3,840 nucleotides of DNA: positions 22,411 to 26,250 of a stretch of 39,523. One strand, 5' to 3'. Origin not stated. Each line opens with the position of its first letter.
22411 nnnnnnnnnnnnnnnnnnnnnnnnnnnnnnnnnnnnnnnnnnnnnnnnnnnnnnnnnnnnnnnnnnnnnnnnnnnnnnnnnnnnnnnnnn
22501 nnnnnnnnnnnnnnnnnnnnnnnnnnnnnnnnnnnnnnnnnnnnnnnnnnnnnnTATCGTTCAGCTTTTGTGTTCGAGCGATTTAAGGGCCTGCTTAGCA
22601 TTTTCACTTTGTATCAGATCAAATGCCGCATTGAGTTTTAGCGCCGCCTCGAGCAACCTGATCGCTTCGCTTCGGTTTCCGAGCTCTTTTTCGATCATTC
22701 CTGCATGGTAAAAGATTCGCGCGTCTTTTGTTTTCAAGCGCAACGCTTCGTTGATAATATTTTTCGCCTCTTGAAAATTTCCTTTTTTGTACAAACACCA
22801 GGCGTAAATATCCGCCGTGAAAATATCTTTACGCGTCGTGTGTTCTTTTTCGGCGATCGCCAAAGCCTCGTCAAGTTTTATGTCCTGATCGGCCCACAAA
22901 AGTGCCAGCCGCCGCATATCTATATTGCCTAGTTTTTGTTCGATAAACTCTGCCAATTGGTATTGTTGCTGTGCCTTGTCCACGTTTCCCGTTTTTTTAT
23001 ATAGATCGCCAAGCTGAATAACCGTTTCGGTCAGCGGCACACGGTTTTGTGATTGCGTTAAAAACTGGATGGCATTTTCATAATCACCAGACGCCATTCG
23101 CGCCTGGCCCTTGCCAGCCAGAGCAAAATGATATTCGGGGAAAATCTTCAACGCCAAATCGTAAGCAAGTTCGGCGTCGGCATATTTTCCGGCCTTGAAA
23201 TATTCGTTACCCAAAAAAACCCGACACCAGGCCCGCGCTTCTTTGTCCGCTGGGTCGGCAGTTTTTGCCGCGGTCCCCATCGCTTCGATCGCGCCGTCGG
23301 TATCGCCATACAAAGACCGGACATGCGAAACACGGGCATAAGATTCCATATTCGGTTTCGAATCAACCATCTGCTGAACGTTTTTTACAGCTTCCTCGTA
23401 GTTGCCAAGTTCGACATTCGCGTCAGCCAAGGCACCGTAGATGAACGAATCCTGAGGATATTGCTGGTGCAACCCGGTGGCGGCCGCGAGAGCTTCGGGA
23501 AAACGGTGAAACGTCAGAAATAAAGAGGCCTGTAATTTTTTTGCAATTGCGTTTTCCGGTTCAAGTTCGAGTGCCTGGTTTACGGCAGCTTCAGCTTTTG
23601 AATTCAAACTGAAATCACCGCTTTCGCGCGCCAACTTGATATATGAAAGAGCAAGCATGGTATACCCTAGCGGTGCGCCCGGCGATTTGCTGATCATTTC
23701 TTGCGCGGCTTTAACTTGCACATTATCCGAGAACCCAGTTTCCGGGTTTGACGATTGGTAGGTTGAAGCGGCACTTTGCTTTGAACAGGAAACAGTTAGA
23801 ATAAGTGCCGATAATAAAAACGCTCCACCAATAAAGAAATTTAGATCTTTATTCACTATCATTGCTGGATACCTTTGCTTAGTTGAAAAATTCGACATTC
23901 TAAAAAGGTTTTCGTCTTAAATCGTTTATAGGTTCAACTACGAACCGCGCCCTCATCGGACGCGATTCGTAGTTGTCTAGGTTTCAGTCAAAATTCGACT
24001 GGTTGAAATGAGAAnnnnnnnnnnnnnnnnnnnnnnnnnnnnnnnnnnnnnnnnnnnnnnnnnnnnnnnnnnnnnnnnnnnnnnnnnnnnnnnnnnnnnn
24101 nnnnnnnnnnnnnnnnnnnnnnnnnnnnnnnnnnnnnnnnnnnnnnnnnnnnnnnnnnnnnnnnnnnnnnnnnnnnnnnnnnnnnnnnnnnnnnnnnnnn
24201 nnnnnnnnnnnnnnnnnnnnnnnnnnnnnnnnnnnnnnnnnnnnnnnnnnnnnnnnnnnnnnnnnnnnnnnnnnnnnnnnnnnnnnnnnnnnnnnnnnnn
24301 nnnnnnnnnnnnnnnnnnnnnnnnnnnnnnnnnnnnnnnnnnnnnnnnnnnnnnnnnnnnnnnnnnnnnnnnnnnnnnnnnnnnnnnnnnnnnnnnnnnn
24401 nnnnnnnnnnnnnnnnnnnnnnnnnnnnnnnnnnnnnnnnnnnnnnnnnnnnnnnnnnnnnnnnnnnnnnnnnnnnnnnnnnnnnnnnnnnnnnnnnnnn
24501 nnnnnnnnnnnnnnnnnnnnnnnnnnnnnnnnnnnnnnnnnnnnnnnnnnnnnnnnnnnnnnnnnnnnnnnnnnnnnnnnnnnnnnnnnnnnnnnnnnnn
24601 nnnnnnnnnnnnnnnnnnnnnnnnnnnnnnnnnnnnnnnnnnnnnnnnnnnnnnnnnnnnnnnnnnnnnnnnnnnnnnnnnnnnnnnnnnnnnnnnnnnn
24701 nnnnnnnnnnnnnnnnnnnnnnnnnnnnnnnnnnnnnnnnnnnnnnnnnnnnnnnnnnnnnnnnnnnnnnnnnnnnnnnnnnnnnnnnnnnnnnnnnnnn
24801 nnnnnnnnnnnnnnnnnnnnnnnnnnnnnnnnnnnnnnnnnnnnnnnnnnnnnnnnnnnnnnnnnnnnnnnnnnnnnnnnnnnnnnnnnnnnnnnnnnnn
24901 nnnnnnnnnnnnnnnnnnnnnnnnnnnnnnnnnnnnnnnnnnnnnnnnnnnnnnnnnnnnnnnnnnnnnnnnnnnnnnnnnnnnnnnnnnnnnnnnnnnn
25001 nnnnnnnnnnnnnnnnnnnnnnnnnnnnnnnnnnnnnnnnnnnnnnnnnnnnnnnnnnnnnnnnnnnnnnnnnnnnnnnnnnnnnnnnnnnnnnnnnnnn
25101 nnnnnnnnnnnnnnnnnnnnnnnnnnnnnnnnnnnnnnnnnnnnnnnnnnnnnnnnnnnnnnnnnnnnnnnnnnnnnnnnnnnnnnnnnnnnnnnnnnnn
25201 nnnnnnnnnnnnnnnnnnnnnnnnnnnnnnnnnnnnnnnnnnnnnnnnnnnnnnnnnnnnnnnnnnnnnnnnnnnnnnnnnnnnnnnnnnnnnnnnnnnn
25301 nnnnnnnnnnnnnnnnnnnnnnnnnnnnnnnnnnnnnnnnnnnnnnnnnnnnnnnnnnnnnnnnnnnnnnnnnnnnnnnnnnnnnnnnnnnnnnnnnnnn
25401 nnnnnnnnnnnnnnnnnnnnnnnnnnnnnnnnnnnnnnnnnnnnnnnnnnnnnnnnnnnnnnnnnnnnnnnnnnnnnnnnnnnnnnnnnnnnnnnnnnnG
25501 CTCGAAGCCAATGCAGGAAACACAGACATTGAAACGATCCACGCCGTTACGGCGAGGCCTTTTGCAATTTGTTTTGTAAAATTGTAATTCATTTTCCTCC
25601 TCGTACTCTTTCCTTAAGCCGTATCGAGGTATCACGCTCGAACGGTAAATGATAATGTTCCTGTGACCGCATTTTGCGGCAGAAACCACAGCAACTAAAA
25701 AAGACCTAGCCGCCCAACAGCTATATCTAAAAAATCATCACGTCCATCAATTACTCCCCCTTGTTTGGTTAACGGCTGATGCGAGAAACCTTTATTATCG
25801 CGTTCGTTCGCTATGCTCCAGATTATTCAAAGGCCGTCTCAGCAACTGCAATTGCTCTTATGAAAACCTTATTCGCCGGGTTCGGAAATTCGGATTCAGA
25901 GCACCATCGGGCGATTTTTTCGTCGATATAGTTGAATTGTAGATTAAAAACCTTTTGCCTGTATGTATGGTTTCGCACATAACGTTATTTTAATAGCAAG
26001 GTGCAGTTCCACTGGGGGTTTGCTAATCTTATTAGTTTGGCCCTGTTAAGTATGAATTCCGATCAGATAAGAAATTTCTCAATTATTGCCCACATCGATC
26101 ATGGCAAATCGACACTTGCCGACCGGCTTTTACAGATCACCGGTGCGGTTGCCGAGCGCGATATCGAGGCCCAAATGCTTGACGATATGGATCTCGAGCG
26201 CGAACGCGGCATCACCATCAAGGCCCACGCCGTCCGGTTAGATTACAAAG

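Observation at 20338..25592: DUF4331 - TPR - NicO-fusion - NicO operon: candidate uncharacterised extracytoplasmic metal (Ni/Co/Cu) handling system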

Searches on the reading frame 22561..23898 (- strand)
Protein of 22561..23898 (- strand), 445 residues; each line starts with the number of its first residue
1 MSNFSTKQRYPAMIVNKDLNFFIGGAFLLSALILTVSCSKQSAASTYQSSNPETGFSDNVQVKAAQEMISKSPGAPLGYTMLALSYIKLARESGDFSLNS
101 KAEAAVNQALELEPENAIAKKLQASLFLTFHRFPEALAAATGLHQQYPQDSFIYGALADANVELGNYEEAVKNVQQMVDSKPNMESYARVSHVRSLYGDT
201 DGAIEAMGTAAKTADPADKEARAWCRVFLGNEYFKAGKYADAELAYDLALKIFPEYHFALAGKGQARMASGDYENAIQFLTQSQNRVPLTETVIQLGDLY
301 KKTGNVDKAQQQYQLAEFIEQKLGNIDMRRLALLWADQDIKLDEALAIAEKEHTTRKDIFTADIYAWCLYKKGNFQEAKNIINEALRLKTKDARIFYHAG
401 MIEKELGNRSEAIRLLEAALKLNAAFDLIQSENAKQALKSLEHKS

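Call 3: search_protein_families(library=pfam, proteins=[window:22561-23898:-], max_evalue=0.01)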
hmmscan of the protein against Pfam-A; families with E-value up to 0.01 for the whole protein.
window:22561-23898:- (445 aa): 21 families
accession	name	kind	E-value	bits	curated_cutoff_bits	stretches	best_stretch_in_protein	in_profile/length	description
PF07719.23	TPR_2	-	3.3e-24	83.4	27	3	228-256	6-34/34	Tetratricopeptide repeat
PF13181.12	TPR_8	-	3.8e-20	70.7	25.7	1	393-425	1-33/34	Tetratricopeptide repeat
PF14559.12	TPR_19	-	2.6e-18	66.6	25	2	131-187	5-61/68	Tetratricopeptide repeat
PF13428.12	TPR_14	-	2e-17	62.4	23.5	0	225-265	3-43/44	Tetratricopeptide repeat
PF13432.12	TPR_16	-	5.3e-17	62.4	32.7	2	229-280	3-54/65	Tetratricopeptide repeat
PF13424.12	TPR_12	-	1.1e-16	61.2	30.1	2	342-390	26-76/77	Tetratricopeptide repeat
PF00515.34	TPR_1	-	3.9e-16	58.5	27.8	1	229-256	7-34/34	Tetratricopeptide repeat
PF12895.13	ANAPC3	-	9.3e-11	42.3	27.2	1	341-418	4-81/82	Anaphase-promoting complex, cyclosome, subunit 3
PF13371.12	TPR_9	-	2.2e-10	40.9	35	0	372-427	8-61/73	Tetratricopeptide repeat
PF13431.12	TPR_17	-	2.9e-09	36.9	24.4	0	146-171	8-33/34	Tetratricopeptide repeat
PF13176.12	TPR_7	-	3e-09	36.7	27.9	0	259-282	1-24/36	Tetratricopeptide repeat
PF13414.12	TPR_11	-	1.4e-08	34.8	26.8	0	230-256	1-27/42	TPR repeat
PF13174.12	TPR_6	-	6e-08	33.3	26.3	0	396-421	3-28/33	Tetratricopeptide repeat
PF23914.1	TPR_CcmH_CycH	-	6.7e-07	29.7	42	0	100-181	67-151/158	Cytochrome c-type biogenesis protein H TPR domain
PF25064.1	ARM_TT21_5th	-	2.4e-05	25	27.8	0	157-221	7-72/117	TT21 fifth ARM repeats domain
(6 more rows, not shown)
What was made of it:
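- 22561..23898 (-): g2: membrane-tethered TPR protein, 445 aa. It is the specific orthologue group that follows DUF4331. TPR families above cut-off (call 3).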

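Call 4: search_protein_families(library=ncbifam, proteins=[window:22561-23898:-], max_evalue=0.01)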
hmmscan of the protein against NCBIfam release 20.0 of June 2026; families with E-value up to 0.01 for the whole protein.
window:22561-23898:- (445 aa): 24 families
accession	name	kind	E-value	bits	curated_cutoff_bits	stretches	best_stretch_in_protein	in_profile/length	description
TIGR02917.1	PEP_TPR_lipo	equivalog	2.7e-22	78.5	312.2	2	85-255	637-802/899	XrtA/PEP-CTERM system TPR-repeat protein PrsT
NF040959.1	MamA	equivalog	1.4e-17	63.9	200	3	342-425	87-171/204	magnetosome protein MamA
NF033762.1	social_mot_Tgl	equivalog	2.8e-11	43.2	225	2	102-210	50-162/252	social motility TPR repeat lipoprotein Tgl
NF047507.1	TPR_BatC_Lepto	exception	1.5e-10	40.9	175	2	370-421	35-86/214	TPR repeat-containing protein BatC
TIGR02552.1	LcrH_SycD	equivalog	9.8e-10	38.3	104.8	1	366-427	59-120/136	SycD/LcrH family type III secretion system chaperone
NF052312.1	T9SS_PorW_SprE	equivalog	1.3e-09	37.3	250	1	131-316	118-316/716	type IX secretion system periplasmic lipoprotein PorW/SprE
NF033920.0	C39_PA2778_fam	equivalog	1.4e-09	37.8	150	1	232-316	165-250/255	PA2778 family cysteine peptidase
NF008757.0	PRK11788.1-5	equivalog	1.4e-09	37.6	363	1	80-206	177-304/388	lipopolysaccharide assembly protein LapB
NF052415.1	T3SS_chap_SctY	equivalog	1.7e-09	38.1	70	1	121-195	10-84/106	type III secretion apparatus assembly chaperone SctY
TIGR02521.1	type_IV_pilW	equivalog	3.7e-08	33.2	154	1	212-278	20-86/234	type IV pilus biogenesis/stability protein PilW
TIGR03939.1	PGA_TPR_OMP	equivalog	8.7e-08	30.8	366.65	1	64-151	417-497/800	poly-beta-1,6 N-acetyl-D-glucosamine export porin PgaA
NF008520.0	PRK11447.1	equivalog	3.1e-07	28.6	858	1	116-401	232-537/1157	cellulose synthase complex outer membrane protein BcsC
NF053720.1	NsdA_fam_reg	subfamily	3.9e-07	29.9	75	0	187-254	332-396/432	NsdA family TPR-like regulatory protein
TIGR00990.1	3a0801s09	subfamily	7.4e-07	28.2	757.25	1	165-332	345-509/615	mitochondrial import receptor subunit TOM70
TIGR00540.1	TPR_hemY_coli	hypoth_equivalog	0.00018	20.4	142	0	264-316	333-385/385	heme biosynthesis-associated TPR protein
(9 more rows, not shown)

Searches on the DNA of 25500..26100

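Call 52: search_rna_families(source=window, start=25500, end=26100, threshold=evalue, max_evalue=10)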
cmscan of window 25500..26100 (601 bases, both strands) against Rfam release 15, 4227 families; matches with E-value up to 10: 1.
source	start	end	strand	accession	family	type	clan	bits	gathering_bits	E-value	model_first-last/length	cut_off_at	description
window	25552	25597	+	RF03189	mir-1175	Gene; miRNA;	-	14.4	51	3.6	14-58/72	no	mir-1175 microRNA precursor family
